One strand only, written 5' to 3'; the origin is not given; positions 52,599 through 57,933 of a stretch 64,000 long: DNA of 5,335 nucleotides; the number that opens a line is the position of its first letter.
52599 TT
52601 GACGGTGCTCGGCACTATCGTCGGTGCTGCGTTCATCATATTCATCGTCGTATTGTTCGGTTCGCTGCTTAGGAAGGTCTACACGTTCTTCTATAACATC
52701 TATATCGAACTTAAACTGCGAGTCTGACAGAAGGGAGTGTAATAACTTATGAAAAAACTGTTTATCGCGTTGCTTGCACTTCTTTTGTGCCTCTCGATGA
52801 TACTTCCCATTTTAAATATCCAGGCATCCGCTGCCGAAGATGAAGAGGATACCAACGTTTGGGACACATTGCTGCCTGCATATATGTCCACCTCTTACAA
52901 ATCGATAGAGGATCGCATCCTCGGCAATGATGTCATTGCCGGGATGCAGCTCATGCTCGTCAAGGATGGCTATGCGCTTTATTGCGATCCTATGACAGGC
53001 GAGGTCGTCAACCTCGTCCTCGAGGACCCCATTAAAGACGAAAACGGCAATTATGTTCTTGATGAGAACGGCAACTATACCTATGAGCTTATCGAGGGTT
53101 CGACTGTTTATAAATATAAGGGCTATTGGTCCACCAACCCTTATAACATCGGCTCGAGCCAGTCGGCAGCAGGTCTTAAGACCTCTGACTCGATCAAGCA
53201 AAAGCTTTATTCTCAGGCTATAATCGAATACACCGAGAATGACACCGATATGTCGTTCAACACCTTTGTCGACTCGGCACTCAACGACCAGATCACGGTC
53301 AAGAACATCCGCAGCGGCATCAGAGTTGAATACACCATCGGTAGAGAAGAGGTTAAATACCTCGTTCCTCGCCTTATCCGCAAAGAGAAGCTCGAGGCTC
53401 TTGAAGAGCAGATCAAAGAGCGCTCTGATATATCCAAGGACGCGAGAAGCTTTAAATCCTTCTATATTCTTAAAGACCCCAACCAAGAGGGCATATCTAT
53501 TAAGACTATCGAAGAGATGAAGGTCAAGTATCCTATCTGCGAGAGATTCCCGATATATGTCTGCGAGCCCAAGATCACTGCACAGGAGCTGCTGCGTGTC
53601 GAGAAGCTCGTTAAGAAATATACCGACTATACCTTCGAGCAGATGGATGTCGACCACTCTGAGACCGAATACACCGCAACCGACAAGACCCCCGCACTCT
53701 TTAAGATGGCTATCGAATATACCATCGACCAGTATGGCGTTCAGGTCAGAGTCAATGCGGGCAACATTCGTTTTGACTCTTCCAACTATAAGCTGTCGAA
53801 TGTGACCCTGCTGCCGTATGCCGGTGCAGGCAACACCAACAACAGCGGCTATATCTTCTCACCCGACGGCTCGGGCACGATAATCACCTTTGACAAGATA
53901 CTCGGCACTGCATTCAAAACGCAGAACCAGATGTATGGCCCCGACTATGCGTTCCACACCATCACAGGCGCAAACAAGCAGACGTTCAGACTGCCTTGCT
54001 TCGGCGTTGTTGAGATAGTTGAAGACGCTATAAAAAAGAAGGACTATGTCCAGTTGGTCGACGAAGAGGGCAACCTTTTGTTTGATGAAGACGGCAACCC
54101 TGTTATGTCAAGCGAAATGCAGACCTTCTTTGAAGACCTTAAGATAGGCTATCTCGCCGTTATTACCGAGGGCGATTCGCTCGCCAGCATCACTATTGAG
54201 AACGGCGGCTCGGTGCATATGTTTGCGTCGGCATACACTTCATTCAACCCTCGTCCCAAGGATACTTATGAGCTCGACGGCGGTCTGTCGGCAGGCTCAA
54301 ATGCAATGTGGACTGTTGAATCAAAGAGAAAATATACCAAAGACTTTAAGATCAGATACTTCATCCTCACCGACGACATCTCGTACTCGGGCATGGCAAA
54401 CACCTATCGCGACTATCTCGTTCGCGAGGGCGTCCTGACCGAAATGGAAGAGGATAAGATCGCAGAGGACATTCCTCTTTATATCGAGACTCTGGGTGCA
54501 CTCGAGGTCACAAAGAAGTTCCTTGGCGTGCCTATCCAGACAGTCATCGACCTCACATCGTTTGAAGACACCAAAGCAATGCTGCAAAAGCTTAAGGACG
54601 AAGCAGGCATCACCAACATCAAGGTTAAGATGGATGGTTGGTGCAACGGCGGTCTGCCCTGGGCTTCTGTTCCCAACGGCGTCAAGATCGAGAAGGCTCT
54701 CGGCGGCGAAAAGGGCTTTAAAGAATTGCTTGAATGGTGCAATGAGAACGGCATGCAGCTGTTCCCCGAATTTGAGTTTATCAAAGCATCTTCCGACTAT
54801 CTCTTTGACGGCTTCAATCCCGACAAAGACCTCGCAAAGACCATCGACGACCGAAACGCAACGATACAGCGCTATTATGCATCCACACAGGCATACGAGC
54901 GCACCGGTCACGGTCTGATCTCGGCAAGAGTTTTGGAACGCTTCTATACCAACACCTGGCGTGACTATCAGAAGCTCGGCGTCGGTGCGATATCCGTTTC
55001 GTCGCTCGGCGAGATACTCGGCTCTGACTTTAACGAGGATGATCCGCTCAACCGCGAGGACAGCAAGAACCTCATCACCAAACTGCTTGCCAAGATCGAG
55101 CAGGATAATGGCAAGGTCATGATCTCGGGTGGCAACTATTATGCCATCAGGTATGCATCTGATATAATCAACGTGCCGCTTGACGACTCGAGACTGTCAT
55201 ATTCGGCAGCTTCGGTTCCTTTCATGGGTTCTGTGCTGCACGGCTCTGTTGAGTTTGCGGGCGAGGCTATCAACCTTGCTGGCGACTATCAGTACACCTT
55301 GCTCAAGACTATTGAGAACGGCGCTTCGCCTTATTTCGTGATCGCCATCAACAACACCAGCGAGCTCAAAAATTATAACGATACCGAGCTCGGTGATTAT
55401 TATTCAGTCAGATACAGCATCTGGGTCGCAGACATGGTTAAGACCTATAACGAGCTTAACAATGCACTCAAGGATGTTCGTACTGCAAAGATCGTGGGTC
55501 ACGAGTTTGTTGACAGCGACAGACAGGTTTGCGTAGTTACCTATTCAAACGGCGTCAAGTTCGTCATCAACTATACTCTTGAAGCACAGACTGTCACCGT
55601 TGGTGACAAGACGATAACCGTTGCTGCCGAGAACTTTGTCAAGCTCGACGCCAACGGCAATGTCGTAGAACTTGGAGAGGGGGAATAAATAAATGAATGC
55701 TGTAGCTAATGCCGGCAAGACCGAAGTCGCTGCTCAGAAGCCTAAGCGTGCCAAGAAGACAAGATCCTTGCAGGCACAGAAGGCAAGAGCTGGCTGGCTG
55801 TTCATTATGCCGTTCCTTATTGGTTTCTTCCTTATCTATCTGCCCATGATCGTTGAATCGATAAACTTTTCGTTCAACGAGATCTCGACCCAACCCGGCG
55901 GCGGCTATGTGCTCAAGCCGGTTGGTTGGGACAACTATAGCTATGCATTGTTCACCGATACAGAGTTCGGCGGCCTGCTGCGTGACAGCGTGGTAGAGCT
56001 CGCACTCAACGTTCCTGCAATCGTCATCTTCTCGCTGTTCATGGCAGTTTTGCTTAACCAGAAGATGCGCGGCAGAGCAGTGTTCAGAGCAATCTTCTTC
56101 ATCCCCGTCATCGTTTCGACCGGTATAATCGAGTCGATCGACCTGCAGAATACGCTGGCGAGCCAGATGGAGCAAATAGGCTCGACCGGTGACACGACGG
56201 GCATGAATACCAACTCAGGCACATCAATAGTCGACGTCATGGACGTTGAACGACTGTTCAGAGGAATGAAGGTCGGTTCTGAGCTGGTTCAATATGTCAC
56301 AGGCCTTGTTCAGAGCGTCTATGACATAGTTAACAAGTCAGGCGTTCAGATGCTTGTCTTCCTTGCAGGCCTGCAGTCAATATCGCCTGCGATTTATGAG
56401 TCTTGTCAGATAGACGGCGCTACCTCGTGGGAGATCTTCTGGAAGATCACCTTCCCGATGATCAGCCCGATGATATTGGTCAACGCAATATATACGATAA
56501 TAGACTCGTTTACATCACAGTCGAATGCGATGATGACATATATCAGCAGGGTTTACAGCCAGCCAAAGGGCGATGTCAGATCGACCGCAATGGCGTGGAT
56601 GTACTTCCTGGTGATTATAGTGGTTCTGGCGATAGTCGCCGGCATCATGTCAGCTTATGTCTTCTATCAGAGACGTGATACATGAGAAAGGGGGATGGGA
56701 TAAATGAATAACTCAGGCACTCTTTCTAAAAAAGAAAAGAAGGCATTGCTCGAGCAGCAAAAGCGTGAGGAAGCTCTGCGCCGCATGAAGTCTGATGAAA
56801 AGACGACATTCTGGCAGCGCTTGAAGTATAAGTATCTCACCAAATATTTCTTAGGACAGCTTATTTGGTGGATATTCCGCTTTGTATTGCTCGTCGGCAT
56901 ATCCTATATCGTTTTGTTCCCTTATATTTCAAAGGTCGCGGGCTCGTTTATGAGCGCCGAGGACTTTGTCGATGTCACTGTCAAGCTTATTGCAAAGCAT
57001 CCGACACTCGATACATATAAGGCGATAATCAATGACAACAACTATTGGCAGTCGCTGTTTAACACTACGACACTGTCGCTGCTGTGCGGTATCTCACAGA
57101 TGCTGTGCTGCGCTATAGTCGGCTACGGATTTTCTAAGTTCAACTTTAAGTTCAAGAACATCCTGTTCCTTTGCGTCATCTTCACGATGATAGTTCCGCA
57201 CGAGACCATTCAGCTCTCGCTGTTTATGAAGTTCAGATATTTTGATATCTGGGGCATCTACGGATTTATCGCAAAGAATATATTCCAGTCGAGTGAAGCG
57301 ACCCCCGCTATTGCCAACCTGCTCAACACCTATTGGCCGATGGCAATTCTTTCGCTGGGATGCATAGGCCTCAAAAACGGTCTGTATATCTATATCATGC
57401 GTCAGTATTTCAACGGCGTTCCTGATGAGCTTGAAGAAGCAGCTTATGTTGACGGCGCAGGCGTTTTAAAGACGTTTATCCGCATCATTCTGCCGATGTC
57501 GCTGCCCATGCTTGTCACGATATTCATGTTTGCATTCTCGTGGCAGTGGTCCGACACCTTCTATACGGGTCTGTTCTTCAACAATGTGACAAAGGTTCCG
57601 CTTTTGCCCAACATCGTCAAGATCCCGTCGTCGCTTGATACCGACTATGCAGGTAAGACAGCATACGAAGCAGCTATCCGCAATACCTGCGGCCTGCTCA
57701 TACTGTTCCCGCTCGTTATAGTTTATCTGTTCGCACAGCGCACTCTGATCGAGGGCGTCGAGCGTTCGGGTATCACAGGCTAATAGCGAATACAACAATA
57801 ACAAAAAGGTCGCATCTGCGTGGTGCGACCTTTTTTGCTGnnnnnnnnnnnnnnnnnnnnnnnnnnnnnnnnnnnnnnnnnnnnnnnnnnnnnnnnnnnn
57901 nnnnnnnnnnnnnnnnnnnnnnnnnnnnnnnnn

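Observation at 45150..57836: Seven-gene ABC-like locus with one giant binding protein, four permeases, an NHL-TPR-Yip1 membrane protein and a 979-aa secreted unknown, but no ATPase and no regulator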

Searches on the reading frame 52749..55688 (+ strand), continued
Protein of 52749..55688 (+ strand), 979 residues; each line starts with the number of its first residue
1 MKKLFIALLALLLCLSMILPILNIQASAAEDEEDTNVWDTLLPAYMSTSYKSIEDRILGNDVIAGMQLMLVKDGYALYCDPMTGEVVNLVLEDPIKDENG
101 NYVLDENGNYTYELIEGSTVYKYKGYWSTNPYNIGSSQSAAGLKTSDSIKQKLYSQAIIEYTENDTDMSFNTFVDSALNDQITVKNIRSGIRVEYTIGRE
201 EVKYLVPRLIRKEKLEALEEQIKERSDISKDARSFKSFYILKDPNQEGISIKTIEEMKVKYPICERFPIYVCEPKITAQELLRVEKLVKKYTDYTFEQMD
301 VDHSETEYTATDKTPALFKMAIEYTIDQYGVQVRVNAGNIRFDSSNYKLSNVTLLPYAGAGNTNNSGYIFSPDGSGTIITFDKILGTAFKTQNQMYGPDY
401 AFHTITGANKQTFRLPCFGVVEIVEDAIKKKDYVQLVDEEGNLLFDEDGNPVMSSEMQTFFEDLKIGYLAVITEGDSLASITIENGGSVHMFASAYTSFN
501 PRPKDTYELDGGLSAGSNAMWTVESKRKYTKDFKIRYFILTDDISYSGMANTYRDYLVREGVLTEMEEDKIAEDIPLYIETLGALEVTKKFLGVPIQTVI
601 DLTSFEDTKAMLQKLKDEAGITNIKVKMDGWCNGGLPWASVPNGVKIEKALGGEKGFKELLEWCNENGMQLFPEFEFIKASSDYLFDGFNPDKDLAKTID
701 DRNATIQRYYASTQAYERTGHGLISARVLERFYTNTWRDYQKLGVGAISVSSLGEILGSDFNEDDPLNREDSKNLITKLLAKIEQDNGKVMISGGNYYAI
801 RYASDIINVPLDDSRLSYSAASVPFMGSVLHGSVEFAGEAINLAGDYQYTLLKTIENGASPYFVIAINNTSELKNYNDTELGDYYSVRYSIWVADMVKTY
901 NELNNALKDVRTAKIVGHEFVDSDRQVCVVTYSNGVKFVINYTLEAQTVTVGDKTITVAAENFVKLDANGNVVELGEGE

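Call 79: search_protein_families(library=pfam, proteins=[L003:16956-18668:+, L012:15152-16159:+, L013:6885-7319:+, L022:6124-7269:-, L023:16579-17670:-, L010:17402-19015:+, L064:11-1189:+, L022:8571-9689:+, L064:19495-21756:+, L025:19183-22242:+], max_evalue=0.0001)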
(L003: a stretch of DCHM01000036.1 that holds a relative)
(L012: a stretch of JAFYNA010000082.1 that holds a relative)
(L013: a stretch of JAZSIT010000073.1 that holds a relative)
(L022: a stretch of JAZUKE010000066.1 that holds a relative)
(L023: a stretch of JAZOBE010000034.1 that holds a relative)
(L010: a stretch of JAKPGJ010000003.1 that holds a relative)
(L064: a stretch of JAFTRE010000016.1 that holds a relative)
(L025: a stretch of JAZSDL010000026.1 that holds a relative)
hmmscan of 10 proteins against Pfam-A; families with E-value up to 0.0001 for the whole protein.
L003:16956-18668:+ (570 aa): 2 families
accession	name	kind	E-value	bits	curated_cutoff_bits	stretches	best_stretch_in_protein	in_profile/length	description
PF00501.34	AMP-binding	-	2.8e-76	257.3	29.9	1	21-428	2-384/384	AMP-binding enzyme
PF23562.2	AMP-binding_C_3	-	7.9e-10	39.6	20.8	1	466-569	2-107/124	AMP-binding enzyme C-terminal domain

L012:15152-16159:+ (335 aa): 1 family
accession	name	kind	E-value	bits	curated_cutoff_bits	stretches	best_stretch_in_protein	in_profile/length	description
PF03590.20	AsnA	-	1.9e-104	348.9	27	1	20-245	1-227/228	Aspartate-ammonia ligase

L013:6885-7319:+ (144 aa): 3 families
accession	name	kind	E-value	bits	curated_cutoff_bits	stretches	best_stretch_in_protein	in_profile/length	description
PF13508.13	Acetyltransf_7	-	1.7e-14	54.4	27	1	46-133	3-84/84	Acetyltransferase (GNAT) domain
PF00583.31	Acetyltransf_1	-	2.7e-14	53.9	20.7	1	15-131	3-116/116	Acetyltransferase (GNAT) family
PF13673.13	Acetyltransf_10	-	6.1e-09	36.4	23.6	1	41-139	26-115/128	Acetyltransferase (GNAT) domain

L022:6124-7269:- (381 aa): 1 family
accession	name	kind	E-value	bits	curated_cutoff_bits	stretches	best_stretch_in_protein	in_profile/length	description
PF12725.13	DUF3810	-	6.7e-82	275.8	28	1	60-372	9-311/311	Protein of unknown function (DUF3810)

L023:16579-17670:- (363 aa): 2 families
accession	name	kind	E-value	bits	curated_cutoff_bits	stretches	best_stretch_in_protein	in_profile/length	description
PF01545.26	Cation_efflux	-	2.5e-47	161.6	26.6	1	5-197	2-198/198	Cation efflux family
PF16916.11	ZT_dimer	-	3.7e-18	65.8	26.7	1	201-277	1-77/78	Dimerisation domain of Zinc Transporter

L010:17402-19015:+ (537 aa): 4 families
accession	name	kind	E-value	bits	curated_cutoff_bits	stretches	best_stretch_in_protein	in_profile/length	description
PF08281.18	Sigma70_r4_2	-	2.2e-12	46.9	25.7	1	112-162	3-53/54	Sigma-70, region 4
PF04542.20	Sigma70_r2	-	5.7e-11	42.5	24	1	17-80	5-70/71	Sigma-70 region 2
PF04545.22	Sigma70_r4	-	3.5e-10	39.7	24.1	1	120-165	5-50/50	Sigma-70, region 4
PF00196.25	GerE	-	6.2e-05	23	23.5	0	128-163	10-45/57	Bacterial regulatory proteins, luxR family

L064:11-1189:+ (392 aa): 2 families
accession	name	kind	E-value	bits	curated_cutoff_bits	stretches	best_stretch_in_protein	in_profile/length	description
PF00266.25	Aminotran_5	-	4.5e-76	256.7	21.5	1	11-370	1-370/371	Aminotransferase class-V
PF01041.23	DegT_DnrJ_EryC1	-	2.2e-05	24.3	19.8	1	97-191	64-153/360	DegT/DnrJ/EryC1/StrS aminotransferase family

L022:8571-9689:+ (372 aa): 2 families
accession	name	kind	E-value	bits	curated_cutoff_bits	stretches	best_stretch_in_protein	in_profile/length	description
PF01551.29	Peptidase_M23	-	5.8e-27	94.2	28.7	1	268-347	12-91/96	Peptidase family M23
PF07501.17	G5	-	7e-21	74.7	23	1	142-212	5-75/75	G5 domain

L064:19495-21756:+ (753 aa): 1 family
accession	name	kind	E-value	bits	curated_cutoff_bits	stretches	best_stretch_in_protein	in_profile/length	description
PF00753.33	Lactamase_B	-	3.1e-05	24.4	22.7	1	472-570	5-95/196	Metallo-beta-lactamase superfamily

L025:19183-22242:+ (1019 aa): 4 families
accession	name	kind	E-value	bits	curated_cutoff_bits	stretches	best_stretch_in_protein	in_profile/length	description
PF16147.10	DUF4855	-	7e-101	337.9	27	1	616-924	1-312/313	Domain of unknown function (DUF4855)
PF00754.31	F5_F8_type_C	-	9.6e-12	45.6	28.2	0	135-201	54-122/127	F5/8 type C domain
PF22633.2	F5_F8_type_C_2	-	6.9e-06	27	27.8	0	461-561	3-89/91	NedA-like, galactose-binding domain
PF17892.7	Cadherin_5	-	2.1e-05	24.7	26.5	1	962-1016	41-95/98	Cadherin-like domain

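Call 91: list_cluster_members(proteins=[P0252, P0306, P0385, P0313, P0258, P0243, P0300, P0303, P0315, P0387])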
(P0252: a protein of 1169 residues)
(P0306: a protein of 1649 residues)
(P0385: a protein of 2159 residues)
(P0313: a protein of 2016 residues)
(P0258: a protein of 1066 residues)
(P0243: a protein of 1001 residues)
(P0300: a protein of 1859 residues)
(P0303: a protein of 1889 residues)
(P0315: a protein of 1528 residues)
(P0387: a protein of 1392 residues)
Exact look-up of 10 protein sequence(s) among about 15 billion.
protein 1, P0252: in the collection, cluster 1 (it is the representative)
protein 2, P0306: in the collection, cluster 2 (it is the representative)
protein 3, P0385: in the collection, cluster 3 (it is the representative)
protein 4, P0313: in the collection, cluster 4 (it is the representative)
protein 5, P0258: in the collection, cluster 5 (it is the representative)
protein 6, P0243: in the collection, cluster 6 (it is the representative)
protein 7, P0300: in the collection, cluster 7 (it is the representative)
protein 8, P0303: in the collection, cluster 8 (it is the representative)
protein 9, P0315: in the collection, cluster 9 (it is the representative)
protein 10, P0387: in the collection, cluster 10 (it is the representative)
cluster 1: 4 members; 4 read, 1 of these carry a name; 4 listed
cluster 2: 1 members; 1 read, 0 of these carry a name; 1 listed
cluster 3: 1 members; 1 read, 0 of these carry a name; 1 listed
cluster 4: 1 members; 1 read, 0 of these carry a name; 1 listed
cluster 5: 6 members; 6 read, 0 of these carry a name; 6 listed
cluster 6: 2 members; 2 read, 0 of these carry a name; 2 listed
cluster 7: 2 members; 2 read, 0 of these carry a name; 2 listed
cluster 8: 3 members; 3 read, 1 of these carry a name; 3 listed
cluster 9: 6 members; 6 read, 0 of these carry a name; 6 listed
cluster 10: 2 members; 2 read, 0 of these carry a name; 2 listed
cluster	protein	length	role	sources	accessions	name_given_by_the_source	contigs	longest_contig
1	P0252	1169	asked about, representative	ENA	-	-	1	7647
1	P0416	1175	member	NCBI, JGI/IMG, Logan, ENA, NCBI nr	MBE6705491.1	MAG: hypothetical protein E7583_09525 [Ruminococcaceae bacterium] | hypothetical protein [Oscillospiraceae bacterium]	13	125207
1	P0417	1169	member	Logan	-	-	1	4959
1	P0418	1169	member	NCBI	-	-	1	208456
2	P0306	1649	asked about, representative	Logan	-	-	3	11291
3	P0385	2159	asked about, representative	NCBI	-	-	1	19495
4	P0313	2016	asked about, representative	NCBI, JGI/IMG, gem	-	-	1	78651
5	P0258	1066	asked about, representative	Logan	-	-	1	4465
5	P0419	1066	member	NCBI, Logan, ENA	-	-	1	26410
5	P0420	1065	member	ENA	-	-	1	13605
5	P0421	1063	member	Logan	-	-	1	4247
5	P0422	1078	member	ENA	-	-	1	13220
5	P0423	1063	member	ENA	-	-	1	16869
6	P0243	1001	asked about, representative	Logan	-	-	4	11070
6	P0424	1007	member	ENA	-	-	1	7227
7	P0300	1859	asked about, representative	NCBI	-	-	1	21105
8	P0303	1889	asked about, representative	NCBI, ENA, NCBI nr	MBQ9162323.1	MAG: hypothetical protein IJX74_03510 [Clostridia bacterium] | hypothetical protein [Clostridia bacterium]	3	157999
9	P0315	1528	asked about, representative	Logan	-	-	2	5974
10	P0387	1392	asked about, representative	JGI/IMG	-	-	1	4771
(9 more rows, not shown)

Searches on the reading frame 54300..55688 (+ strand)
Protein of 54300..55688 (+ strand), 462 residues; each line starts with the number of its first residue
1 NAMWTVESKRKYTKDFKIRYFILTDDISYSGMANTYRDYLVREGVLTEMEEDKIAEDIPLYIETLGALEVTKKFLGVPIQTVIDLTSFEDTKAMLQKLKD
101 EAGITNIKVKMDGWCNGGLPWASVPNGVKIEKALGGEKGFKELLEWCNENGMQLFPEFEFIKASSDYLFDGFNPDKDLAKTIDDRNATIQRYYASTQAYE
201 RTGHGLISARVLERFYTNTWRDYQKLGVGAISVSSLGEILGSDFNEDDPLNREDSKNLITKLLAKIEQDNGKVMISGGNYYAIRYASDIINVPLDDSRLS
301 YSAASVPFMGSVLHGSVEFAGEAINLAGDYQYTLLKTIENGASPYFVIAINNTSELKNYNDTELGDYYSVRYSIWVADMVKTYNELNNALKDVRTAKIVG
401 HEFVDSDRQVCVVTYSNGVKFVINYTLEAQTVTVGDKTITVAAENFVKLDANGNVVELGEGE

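Call 35: search_protein_families(library=pfam, proteins=[window:54300-55688:+], max_evalue=10)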
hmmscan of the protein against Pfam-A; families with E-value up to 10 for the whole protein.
window:54300-55688:+ (462 aa): 1 family
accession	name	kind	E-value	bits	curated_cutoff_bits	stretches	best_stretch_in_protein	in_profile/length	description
PF18952.6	DUF5696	-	1.9e-119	400.4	25.6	1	5-439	186-607/612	Family of unknown function (DUF5696)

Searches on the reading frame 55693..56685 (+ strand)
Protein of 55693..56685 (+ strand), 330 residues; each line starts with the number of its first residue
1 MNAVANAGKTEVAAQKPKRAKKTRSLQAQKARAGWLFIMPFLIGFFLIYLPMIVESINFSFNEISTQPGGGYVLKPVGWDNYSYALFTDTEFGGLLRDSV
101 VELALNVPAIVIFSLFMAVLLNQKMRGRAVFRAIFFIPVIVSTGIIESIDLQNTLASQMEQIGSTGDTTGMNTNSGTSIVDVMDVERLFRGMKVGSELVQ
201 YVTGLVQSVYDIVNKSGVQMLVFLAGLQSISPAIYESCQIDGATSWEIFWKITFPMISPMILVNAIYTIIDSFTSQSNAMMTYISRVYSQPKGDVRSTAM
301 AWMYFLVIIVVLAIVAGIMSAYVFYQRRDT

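Call 4: search_protein_families(library=pfam, proteins=[window:55693-56685:+], max_evalue=0.01)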
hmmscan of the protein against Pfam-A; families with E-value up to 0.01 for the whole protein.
window:55693-56685:+ (330 aa): 1 family
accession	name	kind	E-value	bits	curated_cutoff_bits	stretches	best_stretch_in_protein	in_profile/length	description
PF00528.27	BPD_transp_1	-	1.7e-10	41.4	26.4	1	220-327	69-180/184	Binding-protein-dependent transport system inner membrane component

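Call 8: search_protein_families(library=ncbifam, proteins=[window:55693-56685:+], max_evalue=0.01)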
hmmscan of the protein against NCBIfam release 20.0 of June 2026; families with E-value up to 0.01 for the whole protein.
window:55693-56685:+ (330 aa): 9 families
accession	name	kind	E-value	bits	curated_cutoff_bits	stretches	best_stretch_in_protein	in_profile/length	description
NF007852.0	PRK10561.1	equivalog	9e-10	38.9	335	1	216-315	170-283/295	sn-glycerol-3-phosphate ABC transporter permease UgpA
NF040932.1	ABC_arch_GlcU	equivalog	1.1e-07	31.8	340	1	202-273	133-202/272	glucose ABC transporter permease GlcU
NF008232.0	PRK10999.1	equivalog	3.9e-06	25.9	392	1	220-261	391-433/520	maltose ABC transporter permease MalF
TIGR00969.1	3a0106s02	subfamily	2.1e-05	24.1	240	1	227-268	166-207/272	sulfate ABC transporter permease subunit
NF006939.0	PRK09421.1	equivalog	8.1e-05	22.1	262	1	227-290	116-178/230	molybdate ABC transporter permease subunit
TIGR01581.1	Mo_ABC_porter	hypoth_equivalog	0.00028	20.4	210.3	1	222-273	121-172/225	ABC transporter permease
NF008231.0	PRK10998.1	equivalog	0.00047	19.8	261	1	227-276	181-230/296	maltose ABC transporter permease MalG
NF040931.1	ABC_arch_GlcT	equivalog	0.00092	18.9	360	1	213-308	152-258/278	glucose ABC transporter permease GlcT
TIGR02140.1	permease_CysW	equivalog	0.0044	16.5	329.1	0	86-143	39-97/261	sulfate ABC transporter permease subunit CysW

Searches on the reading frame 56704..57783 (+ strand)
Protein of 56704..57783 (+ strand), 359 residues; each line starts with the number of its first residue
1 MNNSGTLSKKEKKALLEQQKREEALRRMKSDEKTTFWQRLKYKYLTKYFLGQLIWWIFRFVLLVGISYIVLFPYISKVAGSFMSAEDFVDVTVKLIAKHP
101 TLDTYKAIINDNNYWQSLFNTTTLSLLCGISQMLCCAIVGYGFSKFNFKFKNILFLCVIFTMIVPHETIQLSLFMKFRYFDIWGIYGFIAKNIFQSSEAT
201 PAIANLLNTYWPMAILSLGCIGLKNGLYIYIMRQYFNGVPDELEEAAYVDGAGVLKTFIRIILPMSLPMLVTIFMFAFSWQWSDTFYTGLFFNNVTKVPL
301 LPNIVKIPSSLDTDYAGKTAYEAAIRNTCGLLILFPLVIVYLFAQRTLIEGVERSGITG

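Call 4: search_protein_families(library=pfam, proteins=[window:56704-57783:+], max_evalue=0.01)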
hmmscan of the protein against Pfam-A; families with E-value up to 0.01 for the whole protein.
window:56704-57783:+ (359 aa): 1 family
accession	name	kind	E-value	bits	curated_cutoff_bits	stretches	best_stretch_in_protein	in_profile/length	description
PF00528.27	BPD_transp_1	-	6.1e-16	59.1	26.4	1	140-345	9-175/184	Binding-protein-dependent transport system inner membrane component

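Call 8: search_protein_families(library=ncbifam, proteins=[window:56704-57783:+], max_evalue=0.01)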
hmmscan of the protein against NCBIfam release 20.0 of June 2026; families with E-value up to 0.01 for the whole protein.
window:56704-57783:+ (359 aa): 16 families
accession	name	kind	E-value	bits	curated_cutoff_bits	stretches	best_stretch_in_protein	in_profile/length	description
NF008210.0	PRK10973.1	equivalog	8.5e-18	65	297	2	227-352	157-276/281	sn-glycerol-3-phosphate ABC transporter permease UgpE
NF008231.0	PRK10998.1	equivalog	5.5e-16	59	261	1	116-357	83-294/296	maltose ABC transporter permease MalG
NF040932.1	ABC_arch_GlcU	equivalog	1.5e-11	44.5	340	2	205-352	128-264/272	glucose ABC transporter permease GlcU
NF040839.1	tungstate_WtpB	equivalog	4.1e-10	39.7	340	1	88-279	16-191/251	tungstate ABC transporter permease WtpB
TIGR01581.1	Mo_ABC_porter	hypoth_equivalog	3.7e-09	36.4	210.3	1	115-279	20-169/225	ABC transporter permease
NF007044.0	PRK09497.1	equivalog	1e-08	35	348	1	66-347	19-277/285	spermidine/putrescine ABC transporter permease PotB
NF006939.0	PRK09421.1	equivalog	5.4e-06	26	262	1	113-284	7-164/230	molybdate ABC transporter permease subunit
NF007047.0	PRK09500.1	equivalog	6.7e-06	25.9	326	0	96-182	38-124/257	spermidine/putrescine ABC transporter permease PotC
TIGR02139.1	permease_CysT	equivalog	1.3e-05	25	246.1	1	228-281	147-200/265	sulfate ABC transporter permease subunit CysT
TIGR03262.1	PhnU2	equivalog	3.3e-05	22.7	593.25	1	237-328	433-517/546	putative 2-aminoethylphosphonate ABC transporter permease subunit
NF008232.0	PRK10999.1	equivalog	5.6e-05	22.1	392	1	236-281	398-443/520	maltose ABC transporter permease MalF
TIGR02141.1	modB_ABC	equivalog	0.00031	20.5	182.6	1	227-279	94-146/208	molybdate ABC transporter permease subunit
NF007852.0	PRK10561.1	equivalog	0.00063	19.7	335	1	95-286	49-231/295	sn-glycerol-3-phosphate ABC transporter permease UgpA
TIGR02138.1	phosphate_pstC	equivalog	0.0024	16.9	196.45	1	230-294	169-233/296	phosphate ABC transporter permease subunit PstC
NF007889.0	PRK10592.1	equivalog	0.0028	17.3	476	1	241-285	168-212/281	putrescine ABC transporter permease PotI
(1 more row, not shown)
